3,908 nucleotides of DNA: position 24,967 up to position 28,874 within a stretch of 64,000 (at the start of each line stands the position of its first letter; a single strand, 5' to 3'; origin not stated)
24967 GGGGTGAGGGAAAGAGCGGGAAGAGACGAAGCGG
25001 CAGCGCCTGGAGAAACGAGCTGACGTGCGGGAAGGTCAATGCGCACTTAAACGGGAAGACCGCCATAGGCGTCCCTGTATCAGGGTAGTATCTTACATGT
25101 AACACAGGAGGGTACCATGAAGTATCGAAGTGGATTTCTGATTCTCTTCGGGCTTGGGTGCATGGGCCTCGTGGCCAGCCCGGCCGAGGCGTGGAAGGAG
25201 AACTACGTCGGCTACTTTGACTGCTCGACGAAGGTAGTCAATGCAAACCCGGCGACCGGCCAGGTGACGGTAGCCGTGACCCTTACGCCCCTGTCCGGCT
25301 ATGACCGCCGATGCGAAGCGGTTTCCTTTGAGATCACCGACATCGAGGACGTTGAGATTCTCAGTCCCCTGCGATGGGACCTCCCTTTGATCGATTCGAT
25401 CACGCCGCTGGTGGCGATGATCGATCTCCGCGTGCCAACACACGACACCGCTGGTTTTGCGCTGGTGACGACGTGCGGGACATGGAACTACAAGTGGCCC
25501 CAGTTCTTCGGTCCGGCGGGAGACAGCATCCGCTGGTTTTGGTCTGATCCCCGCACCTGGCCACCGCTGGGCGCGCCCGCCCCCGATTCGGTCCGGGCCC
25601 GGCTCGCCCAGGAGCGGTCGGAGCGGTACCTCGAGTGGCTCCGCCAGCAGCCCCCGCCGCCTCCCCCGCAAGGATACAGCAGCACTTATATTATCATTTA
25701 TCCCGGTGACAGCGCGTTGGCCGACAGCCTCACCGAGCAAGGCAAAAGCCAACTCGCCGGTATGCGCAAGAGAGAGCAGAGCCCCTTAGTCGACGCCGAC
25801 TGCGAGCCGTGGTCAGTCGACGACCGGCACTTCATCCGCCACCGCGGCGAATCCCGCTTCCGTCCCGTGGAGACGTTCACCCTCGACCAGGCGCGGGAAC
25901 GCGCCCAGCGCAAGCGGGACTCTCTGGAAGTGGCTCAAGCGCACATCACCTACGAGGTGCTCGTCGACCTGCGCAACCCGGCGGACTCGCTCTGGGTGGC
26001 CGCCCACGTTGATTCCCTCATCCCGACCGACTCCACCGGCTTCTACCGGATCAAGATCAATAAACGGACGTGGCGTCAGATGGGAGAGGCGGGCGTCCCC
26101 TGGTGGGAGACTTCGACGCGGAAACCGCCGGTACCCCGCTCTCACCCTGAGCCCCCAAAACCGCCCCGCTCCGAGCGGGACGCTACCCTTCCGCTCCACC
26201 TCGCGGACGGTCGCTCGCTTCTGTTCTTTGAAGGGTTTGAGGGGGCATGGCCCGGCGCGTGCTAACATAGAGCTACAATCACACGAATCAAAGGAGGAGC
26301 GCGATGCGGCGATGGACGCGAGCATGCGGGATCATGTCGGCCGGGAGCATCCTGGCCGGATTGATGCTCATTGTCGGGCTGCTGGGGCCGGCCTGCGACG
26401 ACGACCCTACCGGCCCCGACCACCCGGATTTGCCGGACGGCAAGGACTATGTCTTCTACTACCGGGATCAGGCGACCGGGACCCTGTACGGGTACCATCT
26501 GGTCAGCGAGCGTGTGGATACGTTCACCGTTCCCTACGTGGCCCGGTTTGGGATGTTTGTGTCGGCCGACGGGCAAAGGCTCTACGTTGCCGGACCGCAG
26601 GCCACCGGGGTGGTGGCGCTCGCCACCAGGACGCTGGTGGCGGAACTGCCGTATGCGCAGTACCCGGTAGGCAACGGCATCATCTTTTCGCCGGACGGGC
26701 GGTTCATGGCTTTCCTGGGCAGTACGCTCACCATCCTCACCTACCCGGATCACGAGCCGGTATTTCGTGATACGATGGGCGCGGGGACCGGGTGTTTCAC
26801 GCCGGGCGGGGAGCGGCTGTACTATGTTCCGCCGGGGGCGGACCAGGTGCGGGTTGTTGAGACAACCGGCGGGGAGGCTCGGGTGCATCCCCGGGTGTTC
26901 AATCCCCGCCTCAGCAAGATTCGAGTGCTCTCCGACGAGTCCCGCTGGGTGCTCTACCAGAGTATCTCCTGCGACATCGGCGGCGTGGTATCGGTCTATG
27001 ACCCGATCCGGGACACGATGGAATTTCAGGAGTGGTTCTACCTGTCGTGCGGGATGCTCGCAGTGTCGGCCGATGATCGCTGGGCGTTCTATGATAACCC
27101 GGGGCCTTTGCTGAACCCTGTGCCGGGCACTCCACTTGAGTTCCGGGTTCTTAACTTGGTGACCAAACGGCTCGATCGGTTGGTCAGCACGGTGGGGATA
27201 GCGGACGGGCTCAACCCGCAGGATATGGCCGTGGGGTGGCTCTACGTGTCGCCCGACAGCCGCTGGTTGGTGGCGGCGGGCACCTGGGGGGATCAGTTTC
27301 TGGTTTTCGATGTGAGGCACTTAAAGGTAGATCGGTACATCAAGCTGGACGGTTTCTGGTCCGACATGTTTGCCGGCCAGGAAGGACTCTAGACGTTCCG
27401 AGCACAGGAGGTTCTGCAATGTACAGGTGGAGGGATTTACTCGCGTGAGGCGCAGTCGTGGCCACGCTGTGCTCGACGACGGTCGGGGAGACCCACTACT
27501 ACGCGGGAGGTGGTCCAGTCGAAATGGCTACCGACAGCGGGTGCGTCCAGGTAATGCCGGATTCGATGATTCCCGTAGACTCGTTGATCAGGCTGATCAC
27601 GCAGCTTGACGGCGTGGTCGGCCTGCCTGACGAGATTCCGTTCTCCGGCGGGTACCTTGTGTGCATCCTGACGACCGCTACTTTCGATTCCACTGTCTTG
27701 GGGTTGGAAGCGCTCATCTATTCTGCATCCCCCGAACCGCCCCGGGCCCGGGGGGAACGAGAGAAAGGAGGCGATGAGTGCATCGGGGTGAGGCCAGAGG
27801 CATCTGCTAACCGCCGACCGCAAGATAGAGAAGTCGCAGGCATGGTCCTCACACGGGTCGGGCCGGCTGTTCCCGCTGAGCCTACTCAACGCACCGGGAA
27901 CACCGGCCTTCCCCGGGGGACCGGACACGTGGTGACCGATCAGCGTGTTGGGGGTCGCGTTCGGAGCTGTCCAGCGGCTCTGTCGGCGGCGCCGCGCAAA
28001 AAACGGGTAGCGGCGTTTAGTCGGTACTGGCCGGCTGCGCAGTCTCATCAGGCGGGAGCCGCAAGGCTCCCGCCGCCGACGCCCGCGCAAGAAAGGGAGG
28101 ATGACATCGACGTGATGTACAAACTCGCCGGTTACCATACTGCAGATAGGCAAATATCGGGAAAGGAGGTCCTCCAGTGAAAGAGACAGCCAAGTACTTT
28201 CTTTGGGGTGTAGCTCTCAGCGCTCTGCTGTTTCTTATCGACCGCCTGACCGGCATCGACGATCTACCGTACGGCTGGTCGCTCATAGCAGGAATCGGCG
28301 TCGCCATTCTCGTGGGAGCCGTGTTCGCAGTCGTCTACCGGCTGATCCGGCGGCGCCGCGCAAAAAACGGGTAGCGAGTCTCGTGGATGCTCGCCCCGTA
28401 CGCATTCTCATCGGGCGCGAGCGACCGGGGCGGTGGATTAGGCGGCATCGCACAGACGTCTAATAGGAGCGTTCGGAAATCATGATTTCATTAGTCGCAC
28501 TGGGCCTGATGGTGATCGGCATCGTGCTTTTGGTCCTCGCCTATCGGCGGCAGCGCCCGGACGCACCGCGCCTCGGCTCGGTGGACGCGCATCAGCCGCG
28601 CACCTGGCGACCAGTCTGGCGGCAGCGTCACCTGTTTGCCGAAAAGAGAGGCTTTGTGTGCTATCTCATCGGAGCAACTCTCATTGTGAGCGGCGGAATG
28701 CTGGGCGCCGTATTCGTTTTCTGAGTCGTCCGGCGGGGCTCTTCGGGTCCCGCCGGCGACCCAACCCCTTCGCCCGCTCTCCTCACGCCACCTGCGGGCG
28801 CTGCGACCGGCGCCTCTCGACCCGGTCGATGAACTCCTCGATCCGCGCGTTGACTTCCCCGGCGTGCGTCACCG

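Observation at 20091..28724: Accessory-looking island headed by a TPR-fused sigma-54 activator, full of unknown secreted proteins, repeats and decayed genes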

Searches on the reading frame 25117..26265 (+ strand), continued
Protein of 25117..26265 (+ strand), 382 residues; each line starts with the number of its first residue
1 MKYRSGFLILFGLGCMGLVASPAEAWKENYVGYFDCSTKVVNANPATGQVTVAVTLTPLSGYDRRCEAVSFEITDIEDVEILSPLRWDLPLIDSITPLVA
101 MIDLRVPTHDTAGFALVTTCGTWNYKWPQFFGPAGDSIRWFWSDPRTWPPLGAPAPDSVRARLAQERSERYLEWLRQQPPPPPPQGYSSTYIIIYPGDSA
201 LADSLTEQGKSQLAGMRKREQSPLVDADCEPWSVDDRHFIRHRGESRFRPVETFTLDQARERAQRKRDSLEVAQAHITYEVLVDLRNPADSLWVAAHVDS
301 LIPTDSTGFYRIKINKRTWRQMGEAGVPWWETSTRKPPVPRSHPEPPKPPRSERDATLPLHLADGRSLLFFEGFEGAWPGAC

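Call 104: search_protein_families(library=pfam, alignment_id=A2, max_evalue=0.1)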
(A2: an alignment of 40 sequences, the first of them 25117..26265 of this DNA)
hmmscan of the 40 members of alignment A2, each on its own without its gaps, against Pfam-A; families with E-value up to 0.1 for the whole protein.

A. member 1, window:25117-26265:+ (382 aa): 0 families

B. families by the number of members that match (of 40 scanned): 11 families
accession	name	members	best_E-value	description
PF15868.10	MBF2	1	0.015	Transcription activator MBF2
PF13281.12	MAP3K_TRAF_bd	1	0.021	MAP3K TRAFs-binding domain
PF19551.4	DUF6074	1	0.025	Family of unknown function (DUF6074)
PF07395.17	Mig-14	1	0.027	Mig-14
PF09543.15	DUF2379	1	0.03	Protein of unknown function (DUF2379)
PF13443.12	HTH_26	1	0.03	Cro/C1-type HTH DNA-binding domain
PF14459.11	Prok-E2_C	1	0.039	Prokaryotic E2 family C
PF16308.10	DUF4950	1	0.043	Domain of unknown function (DUF4950)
PF05892.16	Tricho_coat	1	0.055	Trichovirus coat protein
PF11349.13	DUF3151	1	0.062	Protein of unknown function (DUF3151)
PF01634.23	HisG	1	0.084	ATP phosphoribosyltransferase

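Call 109: find_encoding_contigs(protein=P0002, flank=10000, max_places=6)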
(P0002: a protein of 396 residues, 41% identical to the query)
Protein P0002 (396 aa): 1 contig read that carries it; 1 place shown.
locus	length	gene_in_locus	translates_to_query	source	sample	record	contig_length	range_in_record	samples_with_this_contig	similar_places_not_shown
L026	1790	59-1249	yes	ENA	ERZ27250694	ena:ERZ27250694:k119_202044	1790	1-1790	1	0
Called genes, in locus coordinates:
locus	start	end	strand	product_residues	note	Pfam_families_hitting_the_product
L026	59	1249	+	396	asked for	-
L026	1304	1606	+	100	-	-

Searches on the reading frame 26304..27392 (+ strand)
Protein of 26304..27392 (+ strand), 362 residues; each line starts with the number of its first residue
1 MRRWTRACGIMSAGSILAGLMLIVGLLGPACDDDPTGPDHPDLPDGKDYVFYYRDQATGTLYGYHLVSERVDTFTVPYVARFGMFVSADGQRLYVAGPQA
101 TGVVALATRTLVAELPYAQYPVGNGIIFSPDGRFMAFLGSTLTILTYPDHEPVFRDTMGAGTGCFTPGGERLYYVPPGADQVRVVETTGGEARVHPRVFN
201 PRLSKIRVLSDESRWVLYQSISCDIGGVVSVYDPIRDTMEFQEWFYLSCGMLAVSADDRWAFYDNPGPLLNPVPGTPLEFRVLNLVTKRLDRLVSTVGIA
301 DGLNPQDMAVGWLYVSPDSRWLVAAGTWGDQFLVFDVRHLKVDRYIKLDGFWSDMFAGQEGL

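Call 8: search_protein_families(library=pfam, proteins=[window:26304-27392:+], max_evalue=0.01)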
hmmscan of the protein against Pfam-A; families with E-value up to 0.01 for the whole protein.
window:26304-27392:+ (362 aa): 1 family
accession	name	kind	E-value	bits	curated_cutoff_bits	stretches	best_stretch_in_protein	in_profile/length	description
PF07676.18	PD40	-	0.0064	16.9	20.9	0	126-137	14-25/38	WD40-like Beta Propeller Repeat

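Call 77: search_protein_families(library=ncbifam, proteins=[window:26304-27392:+], max_evalue=0.01)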
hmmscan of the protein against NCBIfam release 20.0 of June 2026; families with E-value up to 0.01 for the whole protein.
window:26304-27392:+ (362 aa): 0 families

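Call 82: search_solved_structures(query=window:26304-27392:+, max_evalue=1)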
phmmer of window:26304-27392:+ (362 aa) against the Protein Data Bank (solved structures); distinct sequences matched with E-value up to 1: 3.
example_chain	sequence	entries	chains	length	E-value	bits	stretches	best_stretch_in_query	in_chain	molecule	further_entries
1l0q_A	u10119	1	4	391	1.6e-07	33.6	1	68-188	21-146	Surface layer protein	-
9m58_A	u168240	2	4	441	0.0083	18.1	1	37-137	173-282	Superoxide dismutase (SodC), Cu-Zn family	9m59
7kbj_H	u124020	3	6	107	0.14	14.1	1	143-204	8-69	Neutral alpha-glucosidase AB Trypsin-cleaved Fragment #2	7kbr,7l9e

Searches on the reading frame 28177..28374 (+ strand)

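Call 8: search_protein_families(library=pfam, proteins=[window:28177-28374:+], max_evalue=0.01)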
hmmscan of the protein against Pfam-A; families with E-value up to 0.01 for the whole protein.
window:28177-28374:+ (65 aa): 1 family
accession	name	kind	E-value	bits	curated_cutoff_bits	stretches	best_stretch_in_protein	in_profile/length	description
PF19845.4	DUF6320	-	0.0017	18.7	29.9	1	8-63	71-123/186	Family of unknown function (DUF6320)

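Call 77: search_protein_families(library=ncbifam, proteins=[window:28177-28374:+], max_evalue=0.01)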
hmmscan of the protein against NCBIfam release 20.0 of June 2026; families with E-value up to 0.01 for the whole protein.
window:28177-28374:+ (65 aa): 1 family
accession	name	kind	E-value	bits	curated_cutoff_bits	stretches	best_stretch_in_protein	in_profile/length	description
NF038216.1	ABZJ_00895_fam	subfamily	0.00022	21.1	33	1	4-51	4-51/134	ABZJ_00895 family protein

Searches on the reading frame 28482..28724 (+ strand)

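Call 8: search_protein_families(library=pfam, proteins=[window:28482-28724:+], max_evalue=0.01)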
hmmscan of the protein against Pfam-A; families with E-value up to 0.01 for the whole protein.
window:28482-28724:+ (80 aa): 1 family
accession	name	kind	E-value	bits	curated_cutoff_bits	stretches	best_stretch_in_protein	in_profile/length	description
PF07690.21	MFS_1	-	0.0061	16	33.4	1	4-73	155-221/347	Major Facilitator Superfamily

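Call 77: search_protein_families(library=ncbifam, proteins=[window:28482-28724:+], max_evalue=0.01)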
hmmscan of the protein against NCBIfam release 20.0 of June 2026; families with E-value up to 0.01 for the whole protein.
window:28482-28724:+ (80 aa): 1 family
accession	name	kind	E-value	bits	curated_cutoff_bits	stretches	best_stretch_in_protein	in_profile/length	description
NF005562.0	PRK07234.1-2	equivalog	0.005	15.8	413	1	5-69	128-189/492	putative monovalent cation/H+ antiporter subunit D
